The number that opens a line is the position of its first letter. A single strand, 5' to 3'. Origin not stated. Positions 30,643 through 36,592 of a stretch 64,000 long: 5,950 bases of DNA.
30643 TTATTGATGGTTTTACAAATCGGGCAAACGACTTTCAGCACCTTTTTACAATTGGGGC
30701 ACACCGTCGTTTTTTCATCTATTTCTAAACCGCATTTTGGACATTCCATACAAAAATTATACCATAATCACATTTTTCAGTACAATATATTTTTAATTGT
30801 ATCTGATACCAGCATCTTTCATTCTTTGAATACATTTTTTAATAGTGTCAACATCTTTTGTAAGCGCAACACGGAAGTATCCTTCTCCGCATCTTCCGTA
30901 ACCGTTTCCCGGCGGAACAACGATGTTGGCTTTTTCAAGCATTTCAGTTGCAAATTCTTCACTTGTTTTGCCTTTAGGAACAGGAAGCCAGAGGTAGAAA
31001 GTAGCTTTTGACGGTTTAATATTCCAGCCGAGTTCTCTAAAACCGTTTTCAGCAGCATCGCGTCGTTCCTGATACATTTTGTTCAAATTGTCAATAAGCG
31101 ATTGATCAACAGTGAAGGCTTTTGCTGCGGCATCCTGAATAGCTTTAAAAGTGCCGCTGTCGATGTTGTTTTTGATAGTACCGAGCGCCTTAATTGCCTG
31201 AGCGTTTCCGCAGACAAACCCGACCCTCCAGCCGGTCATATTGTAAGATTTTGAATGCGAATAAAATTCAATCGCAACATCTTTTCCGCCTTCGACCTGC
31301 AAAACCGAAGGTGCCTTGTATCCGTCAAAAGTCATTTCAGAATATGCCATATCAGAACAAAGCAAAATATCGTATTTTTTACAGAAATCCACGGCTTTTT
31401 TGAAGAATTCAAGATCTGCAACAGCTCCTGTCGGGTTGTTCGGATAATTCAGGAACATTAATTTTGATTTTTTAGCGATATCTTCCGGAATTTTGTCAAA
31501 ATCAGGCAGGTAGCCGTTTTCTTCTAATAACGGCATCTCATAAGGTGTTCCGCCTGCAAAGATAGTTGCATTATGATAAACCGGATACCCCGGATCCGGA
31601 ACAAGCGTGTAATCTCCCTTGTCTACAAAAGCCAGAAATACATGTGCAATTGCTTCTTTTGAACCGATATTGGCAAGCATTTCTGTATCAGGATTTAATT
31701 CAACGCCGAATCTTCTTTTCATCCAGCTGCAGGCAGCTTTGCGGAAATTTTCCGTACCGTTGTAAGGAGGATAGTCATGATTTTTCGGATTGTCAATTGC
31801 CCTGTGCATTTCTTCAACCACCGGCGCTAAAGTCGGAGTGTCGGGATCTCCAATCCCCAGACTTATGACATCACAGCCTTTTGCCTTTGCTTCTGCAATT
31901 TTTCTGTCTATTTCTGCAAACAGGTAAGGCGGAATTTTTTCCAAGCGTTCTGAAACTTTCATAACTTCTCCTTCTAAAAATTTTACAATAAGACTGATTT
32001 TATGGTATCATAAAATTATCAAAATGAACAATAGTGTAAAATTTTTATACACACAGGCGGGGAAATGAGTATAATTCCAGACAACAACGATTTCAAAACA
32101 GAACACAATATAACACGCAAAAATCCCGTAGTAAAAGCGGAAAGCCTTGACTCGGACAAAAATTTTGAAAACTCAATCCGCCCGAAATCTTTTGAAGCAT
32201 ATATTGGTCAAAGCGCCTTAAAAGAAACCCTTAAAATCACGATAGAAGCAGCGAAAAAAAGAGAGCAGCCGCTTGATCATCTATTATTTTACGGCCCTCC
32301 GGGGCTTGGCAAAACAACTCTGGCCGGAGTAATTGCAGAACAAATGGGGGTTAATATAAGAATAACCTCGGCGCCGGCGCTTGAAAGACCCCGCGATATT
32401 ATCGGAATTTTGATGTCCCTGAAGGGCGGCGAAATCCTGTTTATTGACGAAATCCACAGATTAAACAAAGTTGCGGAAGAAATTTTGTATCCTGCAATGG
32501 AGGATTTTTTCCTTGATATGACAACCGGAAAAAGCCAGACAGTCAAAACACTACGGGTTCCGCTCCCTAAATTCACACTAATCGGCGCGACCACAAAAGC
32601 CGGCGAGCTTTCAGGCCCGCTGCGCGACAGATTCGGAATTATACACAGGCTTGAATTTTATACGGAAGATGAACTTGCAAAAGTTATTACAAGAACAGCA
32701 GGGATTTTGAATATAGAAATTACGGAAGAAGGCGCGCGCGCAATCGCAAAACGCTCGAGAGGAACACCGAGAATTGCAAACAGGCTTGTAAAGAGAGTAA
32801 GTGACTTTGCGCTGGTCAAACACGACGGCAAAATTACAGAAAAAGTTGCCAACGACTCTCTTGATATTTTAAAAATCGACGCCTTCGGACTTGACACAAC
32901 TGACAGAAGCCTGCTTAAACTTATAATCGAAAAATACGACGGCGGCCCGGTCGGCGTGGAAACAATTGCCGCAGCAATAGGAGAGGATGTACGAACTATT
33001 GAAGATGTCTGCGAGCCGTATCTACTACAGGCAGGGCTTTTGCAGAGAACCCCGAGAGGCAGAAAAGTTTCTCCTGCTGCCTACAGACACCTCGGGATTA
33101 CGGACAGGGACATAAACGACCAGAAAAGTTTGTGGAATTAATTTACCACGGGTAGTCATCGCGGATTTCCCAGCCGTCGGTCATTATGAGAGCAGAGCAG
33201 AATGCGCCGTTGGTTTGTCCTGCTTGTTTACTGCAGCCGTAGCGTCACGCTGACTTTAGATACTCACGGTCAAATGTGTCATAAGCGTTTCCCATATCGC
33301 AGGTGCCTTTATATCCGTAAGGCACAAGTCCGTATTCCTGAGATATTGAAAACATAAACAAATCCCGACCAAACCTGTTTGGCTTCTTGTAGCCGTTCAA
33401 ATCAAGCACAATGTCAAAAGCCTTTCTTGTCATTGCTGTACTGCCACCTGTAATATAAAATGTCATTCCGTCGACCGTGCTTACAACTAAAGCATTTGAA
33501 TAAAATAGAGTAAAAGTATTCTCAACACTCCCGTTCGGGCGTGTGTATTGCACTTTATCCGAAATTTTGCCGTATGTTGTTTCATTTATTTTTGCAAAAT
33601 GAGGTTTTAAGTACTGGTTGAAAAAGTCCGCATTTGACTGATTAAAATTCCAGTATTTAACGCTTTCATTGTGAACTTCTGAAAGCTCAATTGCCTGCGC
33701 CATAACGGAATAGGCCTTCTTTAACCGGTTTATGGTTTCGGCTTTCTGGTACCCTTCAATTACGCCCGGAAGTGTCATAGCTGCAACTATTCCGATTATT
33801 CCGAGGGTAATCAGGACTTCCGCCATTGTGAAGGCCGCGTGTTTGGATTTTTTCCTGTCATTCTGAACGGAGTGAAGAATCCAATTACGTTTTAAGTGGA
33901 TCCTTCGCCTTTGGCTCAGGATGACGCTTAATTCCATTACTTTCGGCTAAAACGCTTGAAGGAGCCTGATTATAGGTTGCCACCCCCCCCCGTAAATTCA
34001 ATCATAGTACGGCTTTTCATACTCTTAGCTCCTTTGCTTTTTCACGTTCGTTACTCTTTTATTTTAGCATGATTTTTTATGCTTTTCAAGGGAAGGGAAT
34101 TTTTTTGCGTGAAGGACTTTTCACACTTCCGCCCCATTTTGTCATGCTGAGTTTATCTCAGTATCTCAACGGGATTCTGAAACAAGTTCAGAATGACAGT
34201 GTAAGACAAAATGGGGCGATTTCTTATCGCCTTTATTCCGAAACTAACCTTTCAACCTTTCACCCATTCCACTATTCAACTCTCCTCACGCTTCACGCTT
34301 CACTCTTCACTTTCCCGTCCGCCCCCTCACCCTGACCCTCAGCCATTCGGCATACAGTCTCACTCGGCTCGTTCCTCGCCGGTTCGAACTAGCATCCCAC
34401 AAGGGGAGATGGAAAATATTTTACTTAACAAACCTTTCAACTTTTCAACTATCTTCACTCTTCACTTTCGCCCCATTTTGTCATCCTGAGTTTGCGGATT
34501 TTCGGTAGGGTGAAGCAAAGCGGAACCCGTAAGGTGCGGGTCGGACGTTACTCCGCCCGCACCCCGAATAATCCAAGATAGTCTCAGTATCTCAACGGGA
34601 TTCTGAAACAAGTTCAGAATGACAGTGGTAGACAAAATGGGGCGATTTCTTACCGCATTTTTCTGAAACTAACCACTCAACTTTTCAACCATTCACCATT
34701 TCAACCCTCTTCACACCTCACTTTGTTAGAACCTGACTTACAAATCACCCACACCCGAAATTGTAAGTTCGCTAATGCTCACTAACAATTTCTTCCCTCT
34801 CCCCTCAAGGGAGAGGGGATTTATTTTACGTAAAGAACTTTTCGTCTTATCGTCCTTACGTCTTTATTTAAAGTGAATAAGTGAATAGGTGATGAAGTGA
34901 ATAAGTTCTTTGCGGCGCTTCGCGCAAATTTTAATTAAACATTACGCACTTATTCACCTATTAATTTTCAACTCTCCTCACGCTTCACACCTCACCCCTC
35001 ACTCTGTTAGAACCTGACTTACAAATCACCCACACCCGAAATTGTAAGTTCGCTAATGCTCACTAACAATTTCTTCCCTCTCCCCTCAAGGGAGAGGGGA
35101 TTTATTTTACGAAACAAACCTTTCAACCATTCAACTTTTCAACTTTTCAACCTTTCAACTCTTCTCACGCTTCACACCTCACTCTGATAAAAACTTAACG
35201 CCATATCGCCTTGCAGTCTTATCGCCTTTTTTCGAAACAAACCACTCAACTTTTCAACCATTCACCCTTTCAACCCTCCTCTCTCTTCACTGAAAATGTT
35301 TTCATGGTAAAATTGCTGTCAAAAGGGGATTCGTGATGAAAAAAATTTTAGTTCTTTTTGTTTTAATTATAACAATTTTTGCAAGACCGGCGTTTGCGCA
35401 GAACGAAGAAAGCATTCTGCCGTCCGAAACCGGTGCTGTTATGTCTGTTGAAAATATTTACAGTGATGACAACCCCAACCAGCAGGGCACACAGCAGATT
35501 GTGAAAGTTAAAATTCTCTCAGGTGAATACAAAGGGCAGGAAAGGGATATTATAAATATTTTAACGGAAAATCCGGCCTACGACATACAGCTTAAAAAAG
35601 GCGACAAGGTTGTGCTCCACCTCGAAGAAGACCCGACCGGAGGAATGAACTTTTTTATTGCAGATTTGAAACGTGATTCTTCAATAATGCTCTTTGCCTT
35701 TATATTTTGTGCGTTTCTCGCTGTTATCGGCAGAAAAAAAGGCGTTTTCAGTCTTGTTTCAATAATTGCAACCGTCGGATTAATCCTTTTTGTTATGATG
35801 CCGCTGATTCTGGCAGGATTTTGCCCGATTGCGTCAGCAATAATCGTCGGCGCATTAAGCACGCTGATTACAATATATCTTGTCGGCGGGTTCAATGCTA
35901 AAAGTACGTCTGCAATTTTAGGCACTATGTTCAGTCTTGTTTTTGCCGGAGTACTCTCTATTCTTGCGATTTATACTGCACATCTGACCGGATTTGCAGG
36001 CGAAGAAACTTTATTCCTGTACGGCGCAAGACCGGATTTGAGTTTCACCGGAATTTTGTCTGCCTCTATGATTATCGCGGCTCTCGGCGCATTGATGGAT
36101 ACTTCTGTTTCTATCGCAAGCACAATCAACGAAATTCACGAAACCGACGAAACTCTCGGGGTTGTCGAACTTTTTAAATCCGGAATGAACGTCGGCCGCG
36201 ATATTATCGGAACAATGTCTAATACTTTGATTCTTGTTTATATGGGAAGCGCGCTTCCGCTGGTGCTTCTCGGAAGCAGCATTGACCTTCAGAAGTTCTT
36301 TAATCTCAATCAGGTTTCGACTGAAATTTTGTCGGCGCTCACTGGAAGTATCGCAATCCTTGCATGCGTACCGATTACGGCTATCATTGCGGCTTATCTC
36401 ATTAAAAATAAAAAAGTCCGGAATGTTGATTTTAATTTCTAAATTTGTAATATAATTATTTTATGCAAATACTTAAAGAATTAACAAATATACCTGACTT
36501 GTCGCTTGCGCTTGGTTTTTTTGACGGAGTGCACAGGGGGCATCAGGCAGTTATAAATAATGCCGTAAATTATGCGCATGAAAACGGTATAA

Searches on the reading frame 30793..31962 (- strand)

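Call 44: search_protein_families(library=pfam, proteins=[window:30793-31962:-], max_evalue=0.00001)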
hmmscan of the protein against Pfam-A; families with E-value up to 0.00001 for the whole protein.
window:30793-31962:- (389 aa): 1 family
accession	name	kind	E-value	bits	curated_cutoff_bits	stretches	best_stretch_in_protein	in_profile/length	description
PF00155.27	Aminotran_1_2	-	1.5e-66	225.5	19.7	1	31-380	2-360/361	Aminotransferase class I and II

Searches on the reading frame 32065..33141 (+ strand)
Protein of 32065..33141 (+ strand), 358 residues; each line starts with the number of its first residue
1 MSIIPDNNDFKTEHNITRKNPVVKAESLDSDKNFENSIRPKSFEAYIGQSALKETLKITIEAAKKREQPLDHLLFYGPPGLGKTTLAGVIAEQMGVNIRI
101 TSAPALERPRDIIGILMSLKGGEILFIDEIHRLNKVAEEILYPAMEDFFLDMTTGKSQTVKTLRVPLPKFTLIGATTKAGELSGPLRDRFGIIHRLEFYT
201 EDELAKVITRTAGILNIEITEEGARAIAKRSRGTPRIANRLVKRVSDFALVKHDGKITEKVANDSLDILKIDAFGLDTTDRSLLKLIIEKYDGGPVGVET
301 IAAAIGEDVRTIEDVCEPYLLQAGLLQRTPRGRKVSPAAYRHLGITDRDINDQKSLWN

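Call 44: search_protein_families(library=pfam, proteins=[window:32065-33141:+], max_evalue=0.00001)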
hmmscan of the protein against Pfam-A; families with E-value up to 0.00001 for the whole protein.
window:32065-33141:+ (358 aa): 5 families
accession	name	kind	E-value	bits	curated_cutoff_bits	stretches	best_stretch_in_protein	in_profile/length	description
PF05496.18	RuvB_N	-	6e-71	237.8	27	1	38-196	1-159/159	Holliday junction DNA helicase RuvB P-loop domain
PF17864.7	AAA_lid_4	-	3.8e-30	103.9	27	1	199-272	1-74/74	RuvB AAA lid domain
PF05491.19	RuvB_C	-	1.8e-24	85.9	24.7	1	274-343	2-71/72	RuvB C-terminal winged helix domain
PF00004.35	AAA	-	2.4e-19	70.5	21.2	1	73-195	1-128/131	ATPase family associated with various cellular activities (AAA)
PF07728.20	AAA_5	-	4.4e-10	40.1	22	1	72-190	1-139/139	AAA domain (dynein-related subfamily)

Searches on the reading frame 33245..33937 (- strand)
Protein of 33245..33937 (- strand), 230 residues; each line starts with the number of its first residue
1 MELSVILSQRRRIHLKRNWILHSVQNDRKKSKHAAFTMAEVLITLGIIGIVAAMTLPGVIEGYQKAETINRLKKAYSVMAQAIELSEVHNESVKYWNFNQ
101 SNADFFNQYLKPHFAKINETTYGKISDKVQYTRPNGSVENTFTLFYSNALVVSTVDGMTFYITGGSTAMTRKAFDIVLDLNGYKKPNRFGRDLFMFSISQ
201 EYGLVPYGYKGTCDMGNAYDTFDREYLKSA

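Call 9: search_protein_families(library=pfam, proteins=[window:33245-33937:-], max_evalue=0.1)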
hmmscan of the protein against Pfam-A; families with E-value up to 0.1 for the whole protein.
window:33245-33937:- (230 aa): 2 families
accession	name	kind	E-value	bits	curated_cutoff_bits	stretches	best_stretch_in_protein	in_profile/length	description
PF07963.17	N_methyl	-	4.1e-05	23.4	21.2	1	31-55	2-26/27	Prokaryotic N-terminal methylation motif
PF20318.3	DUF6613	-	0.00016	22.1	24.3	1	70-115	13-57/200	Family of unknown function (DUF6613)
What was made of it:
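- Closest known: Pfam DUF6613. Same: Gene 1 matches it weakly (22.1 bits, call 9).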

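Call 10: search_protein_families(library=ncbifam, proteins=[window:33245-33937:-], max_evalue=0.1)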
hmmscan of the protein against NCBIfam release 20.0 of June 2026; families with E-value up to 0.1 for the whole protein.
window:33245-33937:- (230 aa): 6 families
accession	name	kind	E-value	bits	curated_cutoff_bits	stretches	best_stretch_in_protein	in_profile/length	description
NF041013.1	T4P_ComGE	equivalog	1.3e-07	31.6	49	1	34-99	4-73/83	competence type IV pilus minor pilin ComGE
NF007862.0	PRK10574.1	equivalog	0.00027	21.1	138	1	32-96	3-66/145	prepilin peptidase-dependent pilin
TIGR02532.1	IV_pilin_GFxxxE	domain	0.0009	19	16.3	1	34-56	2-24/24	prepilin-type N-terminal cleavage/methylation domain-containing protein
TIGR01710.1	typeII_sec_gspG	equivalog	0.002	18.1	88.85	1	35-90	2-56/134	type II secretion system major pseudopilin GspG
NF041775.1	typeIV_PilA_Myxo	equivalog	0.0065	16.5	400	1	30-63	7-40/214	type IV pilin protein PilA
NF040999.1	pilin_ComGC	equivalog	0.022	14.9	75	1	34-71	2-39/84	competence type IV pilus major pilin ComGC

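Call 36: list_cluster_members(proteins=[window:33248-33937:-, window:33248-33826:-, window:48740-49369:-, L005:2649-3371:+])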
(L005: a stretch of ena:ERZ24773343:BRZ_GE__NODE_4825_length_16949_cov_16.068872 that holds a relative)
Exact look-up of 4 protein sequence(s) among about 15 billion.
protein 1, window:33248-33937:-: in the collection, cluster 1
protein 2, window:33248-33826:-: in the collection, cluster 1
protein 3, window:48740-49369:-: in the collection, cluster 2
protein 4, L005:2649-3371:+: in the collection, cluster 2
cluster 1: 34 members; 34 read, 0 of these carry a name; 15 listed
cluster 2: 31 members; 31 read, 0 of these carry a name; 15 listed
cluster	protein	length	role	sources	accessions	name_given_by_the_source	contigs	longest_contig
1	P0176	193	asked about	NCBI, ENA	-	-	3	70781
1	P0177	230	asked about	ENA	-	-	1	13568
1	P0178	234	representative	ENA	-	-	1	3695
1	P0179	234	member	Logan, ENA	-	-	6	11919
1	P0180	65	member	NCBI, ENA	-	-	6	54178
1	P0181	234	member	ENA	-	-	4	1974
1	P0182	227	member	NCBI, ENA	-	-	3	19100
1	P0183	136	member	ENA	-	-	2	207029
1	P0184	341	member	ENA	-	-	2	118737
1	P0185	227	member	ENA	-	-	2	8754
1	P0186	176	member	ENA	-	-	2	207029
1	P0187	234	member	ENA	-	-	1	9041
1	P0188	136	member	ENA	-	-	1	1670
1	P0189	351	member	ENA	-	-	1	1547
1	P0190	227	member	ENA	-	-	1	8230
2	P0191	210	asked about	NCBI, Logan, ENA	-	-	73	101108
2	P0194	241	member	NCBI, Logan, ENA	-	-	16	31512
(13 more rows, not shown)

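Call 51: find_encoding_contigs(protein=P0179, flank=2500, max_places=3)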
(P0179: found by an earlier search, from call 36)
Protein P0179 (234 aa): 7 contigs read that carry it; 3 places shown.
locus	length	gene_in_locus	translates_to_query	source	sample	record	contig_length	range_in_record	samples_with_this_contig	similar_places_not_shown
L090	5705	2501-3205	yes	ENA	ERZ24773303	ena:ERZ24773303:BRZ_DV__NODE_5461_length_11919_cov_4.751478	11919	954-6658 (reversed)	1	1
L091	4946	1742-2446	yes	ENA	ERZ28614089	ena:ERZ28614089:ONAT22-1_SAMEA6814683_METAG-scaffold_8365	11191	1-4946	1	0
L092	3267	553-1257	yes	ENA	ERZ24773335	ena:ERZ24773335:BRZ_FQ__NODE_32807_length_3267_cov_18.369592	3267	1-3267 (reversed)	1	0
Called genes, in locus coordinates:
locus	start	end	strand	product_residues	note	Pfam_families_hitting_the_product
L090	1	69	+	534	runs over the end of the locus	-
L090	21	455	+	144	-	-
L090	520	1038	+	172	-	PF00413:Peptidase_M10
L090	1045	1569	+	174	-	PF00413:Peptidase_M10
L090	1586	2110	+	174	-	PF00413:Peptidase_M10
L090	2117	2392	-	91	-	PF01381:HTH_3 (weak)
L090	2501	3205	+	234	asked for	PF20318:DUF6613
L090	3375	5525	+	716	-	PF01138:RNase_PH, PF03725:RNase_PH_C, PF03726:PNPase, PF01138:RNase_PH, PF00013:KH_1, PF00575:S1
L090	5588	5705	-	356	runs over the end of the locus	?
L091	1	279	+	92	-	?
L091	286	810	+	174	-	PF00413:Peptidase_M10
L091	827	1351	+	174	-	PF00413:Peptidase_M10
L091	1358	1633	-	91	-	PF01381:HTH_3 (weak)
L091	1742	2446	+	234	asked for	PF20318:DUF6613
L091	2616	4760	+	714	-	PF01138:RNase_PH, PF03725:RNase_PH_C, PF03726:PNPase, PF01138:RNase_PH, PF00013:KH_1, PF00575:S1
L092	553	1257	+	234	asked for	PF20318:DUF6613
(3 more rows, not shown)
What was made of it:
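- Tried and rejected: Rejected, because it sits at a different locus (HTH-gene-PNPase), so it is a close paralogue (call 51).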

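Call 52: find_encoding_contigs(protein=P0184, flank=2500, max_places=3)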
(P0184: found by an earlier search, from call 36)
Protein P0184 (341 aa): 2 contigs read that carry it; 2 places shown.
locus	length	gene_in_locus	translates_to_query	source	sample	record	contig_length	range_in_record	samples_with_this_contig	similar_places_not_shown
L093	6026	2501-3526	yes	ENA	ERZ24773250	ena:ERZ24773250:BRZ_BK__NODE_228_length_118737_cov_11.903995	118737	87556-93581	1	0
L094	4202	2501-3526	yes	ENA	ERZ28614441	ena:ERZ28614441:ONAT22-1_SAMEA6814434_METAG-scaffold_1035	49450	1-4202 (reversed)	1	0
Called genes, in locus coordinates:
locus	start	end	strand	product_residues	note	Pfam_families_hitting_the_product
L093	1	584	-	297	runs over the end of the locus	PF06574:FAD_syn, PF01687:Flavokinase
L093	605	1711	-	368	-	PF07907:YibE_F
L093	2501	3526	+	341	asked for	PF20318:DUF6613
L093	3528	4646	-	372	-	PF05496:RuvB_N, PF00004:AAA, PF07728:AAA_5, PF17864:AAA_lid_4, PF05491:WHD_RuvB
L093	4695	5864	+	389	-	PF00155:Aminotran_1_2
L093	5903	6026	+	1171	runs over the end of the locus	PF12773:DZR (weak), PF13248:Zn_ribbon_3 (faint)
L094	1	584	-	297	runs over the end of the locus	PF06574:FAD_syn, PF01687:Flavokinase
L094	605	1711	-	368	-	PF07907:YibE_F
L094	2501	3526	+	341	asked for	PF20318:DUF6613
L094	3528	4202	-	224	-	?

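Call 63: find_encoding_contigs(protein=P0191, flank=3500, max_places=10)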
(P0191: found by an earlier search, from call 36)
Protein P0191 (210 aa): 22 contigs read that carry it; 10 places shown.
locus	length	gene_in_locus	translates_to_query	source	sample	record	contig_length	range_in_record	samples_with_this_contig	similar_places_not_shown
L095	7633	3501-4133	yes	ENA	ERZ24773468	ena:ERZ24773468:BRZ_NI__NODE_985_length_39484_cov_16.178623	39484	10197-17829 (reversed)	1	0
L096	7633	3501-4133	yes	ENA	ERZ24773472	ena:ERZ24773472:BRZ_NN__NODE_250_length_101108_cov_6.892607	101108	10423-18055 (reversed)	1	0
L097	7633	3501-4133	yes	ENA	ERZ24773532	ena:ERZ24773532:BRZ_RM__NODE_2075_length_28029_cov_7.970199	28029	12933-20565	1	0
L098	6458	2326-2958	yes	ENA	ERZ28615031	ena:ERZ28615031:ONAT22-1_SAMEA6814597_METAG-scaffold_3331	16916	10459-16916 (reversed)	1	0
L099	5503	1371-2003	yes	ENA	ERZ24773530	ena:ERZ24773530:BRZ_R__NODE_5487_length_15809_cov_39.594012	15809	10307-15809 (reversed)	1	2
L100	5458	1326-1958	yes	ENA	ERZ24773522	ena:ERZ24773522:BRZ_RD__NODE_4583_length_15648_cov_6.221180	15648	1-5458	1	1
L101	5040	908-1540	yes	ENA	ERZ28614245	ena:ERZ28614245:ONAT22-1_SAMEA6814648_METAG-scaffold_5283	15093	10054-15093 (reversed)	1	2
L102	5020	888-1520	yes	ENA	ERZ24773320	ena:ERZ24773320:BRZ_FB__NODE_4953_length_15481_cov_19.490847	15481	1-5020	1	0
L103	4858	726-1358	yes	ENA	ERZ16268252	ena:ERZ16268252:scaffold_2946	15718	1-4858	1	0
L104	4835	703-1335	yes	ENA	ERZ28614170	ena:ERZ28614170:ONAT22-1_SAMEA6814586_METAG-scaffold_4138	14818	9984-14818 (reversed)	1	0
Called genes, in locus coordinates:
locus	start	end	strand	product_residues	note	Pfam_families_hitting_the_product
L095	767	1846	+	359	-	-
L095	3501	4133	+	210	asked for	-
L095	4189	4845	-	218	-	PF01791:DeoC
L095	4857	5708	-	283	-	PF02219:MTHFR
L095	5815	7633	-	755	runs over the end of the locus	PF02878:PGM_PMM_I, PF02880:PGM_PMM_III (weak)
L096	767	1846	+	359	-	-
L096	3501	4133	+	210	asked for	-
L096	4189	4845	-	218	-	PF01791:DeoC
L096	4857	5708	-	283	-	PF02219:MTHFR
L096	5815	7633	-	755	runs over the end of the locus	PF02878:PGM_PMM_I, PF02880:PGM_PMM_III (weak)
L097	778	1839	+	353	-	-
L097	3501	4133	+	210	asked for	-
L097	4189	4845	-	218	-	PF01791:DeoC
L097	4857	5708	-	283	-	PF02219:MTHFR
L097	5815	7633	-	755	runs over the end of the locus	PF02878:PGM_PMM_I, PF02880:PGM_PMM_III (weak)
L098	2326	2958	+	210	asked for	-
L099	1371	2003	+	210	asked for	-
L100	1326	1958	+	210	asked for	-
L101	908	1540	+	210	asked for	-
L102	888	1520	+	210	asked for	-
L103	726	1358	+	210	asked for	-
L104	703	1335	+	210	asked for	-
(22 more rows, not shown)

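Call 64: find_encoding_contigs(protein=P0194, flank=3500, max_places=10)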
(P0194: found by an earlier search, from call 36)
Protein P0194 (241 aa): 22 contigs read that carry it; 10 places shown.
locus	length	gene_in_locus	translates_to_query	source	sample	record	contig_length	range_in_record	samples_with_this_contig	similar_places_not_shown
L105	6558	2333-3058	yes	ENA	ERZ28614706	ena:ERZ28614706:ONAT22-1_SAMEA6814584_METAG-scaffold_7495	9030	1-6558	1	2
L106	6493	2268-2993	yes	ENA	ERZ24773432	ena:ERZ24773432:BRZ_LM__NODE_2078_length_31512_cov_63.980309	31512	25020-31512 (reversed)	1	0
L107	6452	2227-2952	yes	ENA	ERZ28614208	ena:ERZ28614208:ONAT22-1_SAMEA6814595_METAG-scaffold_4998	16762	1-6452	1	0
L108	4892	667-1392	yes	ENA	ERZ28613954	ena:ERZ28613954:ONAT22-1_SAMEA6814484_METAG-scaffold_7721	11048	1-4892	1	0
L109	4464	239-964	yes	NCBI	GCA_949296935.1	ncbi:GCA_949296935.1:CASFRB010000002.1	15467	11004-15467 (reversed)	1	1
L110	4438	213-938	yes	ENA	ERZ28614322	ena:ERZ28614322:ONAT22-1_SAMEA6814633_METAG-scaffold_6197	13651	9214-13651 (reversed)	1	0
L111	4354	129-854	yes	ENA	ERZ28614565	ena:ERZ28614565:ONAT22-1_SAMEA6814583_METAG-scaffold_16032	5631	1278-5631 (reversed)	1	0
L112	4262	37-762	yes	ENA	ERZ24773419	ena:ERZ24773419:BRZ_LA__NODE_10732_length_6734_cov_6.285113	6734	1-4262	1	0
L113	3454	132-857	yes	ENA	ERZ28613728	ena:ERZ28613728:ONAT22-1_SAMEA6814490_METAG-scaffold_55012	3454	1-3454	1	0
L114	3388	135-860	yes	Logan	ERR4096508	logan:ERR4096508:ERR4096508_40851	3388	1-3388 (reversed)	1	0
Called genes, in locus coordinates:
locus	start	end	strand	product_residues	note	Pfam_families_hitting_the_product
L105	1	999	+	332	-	?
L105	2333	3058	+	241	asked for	-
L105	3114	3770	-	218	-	PF01791:DeoC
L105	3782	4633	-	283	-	PF02219:MTHFR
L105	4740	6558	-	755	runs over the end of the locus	PF02878:PGM_PMM_I, PF02880:PGM_PMM_III (weak)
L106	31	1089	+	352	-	-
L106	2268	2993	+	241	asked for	-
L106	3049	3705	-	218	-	PF01791:DeoC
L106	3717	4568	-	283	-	PF02219:MTHFR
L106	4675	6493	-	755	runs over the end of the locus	PF02878:PGM_PMM_I, PF02880:PGM_PMM_III (weak)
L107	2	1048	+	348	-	?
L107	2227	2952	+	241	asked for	-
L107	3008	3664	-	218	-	PF01791:DeoC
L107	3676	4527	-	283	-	PF02219:MTHFR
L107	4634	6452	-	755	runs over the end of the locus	PF02878:PGM_PMM_I, PF02880:PGM_PMM_III (weak)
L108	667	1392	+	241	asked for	-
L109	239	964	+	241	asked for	-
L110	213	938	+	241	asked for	-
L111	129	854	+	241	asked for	-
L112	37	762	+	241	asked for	-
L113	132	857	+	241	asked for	-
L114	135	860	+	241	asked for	-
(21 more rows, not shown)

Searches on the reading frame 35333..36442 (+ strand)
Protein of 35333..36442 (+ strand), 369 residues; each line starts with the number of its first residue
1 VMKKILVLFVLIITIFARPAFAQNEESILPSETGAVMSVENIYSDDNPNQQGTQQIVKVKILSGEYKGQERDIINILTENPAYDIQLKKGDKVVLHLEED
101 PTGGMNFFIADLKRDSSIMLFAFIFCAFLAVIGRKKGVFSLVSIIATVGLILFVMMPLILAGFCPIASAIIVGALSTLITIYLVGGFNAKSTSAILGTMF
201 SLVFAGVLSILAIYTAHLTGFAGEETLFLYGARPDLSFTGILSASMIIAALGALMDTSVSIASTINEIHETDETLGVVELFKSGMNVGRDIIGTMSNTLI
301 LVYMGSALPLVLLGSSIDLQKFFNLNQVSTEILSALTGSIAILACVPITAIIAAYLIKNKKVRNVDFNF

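Call 44: search_protein_families(library=pfam, proteins=[window:35333-36442:+], max_evalue=0.00001)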
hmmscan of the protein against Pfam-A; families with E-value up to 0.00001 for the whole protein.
window:35333-36442:+ (369 aa): 1 family
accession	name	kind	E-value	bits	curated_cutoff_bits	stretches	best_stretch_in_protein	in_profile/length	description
PF07907.16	YibE_F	-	4.3e-69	233.1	27.2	1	118-354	1-240/241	YibE/F-like protein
